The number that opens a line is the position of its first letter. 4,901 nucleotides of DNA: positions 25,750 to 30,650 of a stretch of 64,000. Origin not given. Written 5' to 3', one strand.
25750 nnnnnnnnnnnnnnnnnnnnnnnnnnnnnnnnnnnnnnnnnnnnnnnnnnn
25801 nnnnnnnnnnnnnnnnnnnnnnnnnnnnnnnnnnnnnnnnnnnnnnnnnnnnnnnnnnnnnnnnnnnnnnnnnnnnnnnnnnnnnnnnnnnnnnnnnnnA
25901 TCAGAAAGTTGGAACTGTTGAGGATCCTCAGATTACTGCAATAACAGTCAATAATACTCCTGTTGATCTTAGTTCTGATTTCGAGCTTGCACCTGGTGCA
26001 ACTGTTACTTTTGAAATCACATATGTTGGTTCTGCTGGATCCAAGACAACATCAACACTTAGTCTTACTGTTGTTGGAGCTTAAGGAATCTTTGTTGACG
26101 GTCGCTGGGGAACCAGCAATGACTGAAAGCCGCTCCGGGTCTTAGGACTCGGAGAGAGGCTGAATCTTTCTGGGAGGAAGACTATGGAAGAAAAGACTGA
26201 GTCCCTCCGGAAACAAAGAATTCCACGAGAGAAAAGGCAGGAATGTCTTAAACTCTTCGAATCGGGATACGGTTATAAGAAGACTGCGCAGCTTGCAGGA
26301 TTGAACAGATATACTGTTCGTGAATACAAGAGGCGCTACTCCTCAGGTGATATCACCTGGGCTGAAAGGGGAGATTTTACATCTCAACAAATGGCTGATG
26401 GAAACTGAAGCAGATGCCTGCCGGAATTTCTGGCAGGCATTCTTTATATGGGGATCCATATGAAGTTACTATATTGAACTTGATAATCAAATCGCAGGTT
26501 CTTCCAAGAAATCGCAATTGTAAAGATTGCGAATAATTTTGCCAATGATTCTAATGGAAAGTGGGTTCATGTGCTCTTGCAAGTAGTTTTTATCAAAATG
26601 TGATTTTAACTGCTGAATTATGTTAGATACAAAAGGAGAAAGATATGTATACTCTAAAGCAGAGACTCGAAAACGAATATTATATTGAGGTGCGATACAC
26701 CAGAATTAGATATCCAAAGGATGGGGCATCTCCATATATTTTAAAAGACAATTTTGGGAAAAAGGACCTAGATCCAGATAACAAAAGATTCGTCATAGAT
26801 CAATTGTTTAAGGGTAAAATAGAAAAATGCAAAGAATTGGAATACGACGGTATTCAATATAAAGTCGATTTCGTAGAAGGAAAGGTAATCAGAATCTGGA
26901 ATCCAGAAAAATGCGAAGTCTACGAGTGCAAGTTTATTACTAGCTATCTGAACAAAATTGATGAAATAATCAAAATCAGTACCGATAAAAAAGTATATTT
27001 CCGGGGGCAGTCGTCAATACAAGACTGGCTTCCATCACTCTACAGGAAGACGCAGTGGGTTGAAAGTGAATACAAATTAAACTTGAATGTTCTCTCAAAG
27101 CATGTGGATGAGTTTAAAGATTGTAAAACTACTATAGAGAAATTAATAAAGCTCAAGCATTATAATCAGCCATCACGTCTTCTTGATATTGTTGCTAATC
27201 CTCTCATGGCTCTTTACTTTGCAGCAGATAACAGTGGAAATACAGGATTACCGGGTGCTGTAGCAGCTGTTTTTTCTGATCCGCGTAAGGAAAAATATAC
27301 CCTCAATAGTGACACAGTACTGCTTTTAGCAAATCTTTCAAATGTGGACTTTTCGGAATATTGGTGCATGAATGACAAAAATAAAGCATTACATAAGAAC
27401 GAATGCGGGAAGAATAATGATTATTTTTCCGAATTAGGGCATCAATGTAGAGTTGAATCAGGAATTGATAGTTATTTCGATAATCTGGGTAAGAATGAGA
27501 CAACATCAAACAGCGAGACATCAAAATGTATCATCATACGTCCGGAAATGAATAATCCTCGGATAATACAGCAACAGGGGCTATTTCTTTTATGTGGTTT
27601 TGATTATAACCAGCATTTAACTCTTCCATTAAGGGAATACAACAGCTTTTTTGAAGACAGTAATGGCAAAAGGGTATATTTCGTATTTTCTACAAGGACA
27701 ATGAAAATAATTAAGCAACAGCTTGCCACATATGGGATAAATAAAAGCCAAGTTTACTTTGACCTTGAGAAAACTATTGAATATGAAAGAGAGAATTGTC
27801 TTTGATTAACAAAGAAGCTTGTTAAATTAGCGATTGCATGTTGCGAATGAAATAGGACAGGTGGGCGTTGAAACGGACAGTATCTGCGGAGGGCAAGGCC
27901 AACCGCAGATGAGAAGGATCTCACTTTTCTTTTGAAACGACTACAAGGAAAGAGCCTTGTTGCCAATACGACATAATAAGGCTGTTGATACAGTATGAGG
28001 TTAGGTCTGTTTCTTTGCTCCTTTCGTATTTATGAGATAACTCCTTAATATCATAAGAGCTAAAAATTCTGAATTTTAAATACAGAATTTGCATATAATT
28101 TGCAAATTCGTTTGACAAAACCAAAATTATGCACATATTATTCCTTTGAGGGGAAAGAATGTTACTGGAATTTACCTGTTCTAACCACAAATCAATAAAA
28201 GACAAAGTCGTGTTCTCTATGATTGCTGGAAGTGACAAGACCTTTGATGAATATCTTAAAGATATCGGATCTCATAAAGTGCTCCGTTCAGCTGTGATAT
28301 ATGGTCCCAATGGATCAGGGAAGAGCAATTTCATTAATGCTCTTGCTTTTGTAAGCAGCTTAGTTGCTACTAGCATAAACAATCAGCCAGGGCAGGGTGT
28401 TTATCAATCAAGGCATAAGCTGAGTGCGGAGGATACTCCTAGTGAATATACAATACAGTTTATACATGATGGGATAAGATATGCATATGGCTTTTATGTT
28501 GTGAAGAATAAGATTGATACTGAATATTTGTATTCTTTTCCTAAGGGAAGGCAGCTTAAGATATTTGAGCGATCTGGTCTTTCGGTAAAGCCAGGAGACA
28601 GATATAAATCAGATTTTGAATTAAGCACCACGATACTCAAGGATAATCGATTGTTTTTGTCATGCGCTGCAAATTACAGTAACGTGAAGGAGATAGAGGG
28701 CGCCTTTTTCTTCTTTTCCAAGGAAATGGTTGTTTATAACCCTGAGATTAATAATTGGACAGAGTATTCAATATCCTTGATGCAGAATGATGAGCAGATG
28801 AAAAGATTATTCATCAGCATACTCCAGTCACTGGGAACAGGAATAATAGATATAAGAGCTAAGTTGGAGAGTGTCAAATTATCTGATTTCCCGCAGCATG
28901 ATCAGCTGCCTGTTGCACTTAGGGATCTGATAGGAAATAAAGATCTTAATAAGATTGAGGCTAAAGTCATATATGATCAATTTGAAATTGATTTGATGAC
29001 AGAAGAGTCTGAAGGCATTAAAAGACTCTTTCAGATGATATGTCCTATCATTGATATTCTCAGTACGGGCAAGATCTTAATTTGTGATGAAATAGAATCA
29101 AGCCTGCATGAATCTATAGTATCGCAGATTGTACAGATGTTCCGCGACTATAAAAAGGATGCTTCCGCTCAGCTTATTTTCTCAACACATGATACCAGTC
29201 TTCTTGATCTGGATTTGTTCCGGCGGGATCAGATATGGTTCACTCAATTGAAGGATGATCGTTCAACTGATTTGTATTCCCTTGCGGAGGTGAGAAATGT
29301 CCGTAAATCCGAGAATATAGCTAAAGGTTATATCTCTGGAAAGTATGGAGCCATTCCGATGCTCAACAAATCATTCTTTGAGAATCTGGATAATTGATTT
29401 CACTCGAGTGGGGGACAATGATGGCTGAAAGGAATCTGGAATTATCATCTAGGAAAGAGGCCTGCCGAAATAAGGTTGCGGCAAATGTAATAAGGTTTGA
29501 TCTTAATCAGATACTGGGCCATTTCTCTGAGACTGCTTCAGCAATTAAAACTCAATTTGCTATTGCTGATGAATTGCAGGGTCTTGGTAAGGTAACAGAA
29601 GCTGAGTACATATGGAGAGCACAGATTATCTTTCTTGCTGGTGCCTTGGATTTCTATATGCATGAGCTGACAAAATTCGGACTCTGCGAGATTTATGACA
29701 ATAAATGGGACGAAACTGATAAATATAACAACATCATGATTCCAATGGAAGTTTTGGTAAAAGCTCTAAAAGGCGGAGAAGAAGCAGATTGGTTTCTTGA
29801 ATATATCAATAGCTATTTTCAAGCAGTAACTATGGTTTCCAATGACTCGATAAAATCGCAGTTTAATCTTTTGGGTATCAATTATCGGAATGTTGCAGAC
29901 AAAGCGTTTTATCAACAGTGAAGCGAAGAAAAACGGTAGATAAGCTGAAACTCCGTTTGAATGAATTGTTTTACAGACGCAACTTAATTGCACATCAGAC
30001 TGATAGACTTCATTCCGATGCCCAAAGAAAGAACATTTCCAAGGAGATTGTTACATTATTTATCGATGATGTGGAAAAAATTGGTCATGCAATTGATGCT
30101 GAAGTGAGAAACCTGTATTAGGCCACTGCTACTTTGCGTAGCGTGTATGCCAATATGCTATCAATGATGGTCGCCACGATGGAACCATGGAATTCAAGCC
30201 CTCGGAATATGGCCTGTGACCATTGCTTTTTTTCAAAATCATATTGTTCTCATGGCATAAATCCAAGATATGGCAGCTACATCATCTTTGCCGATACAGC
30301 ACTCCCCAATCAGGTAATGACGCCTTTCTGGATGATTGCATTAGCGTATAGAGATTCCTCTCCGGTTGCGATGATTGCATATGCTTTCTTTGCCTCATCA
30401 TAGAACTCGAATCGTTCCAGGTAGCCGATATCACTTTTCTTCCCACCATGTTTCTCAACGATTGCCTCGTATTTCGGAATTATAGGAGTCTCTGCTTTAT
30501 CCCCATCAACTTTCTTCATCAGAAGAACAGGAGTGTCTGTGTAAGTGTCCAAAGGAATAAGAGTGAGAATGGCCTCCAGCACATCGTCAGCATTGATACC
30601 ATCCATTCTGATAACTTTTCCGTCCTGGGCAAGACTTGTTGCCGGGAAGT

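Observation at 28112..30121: AT-rich cassette: ABC-like ATPase followed by ORFs carrying an RN..AH HEPN-type motif. Candidate uncharacterised defence system.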

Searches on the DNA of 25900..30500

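Call 82: search_rna_families(source=window, start=25900, end=30500, threshold=evalue, max_evalue=1)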
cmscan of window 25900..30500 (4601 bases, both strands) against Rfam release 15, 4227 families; matches with E-value up to 1: 0.
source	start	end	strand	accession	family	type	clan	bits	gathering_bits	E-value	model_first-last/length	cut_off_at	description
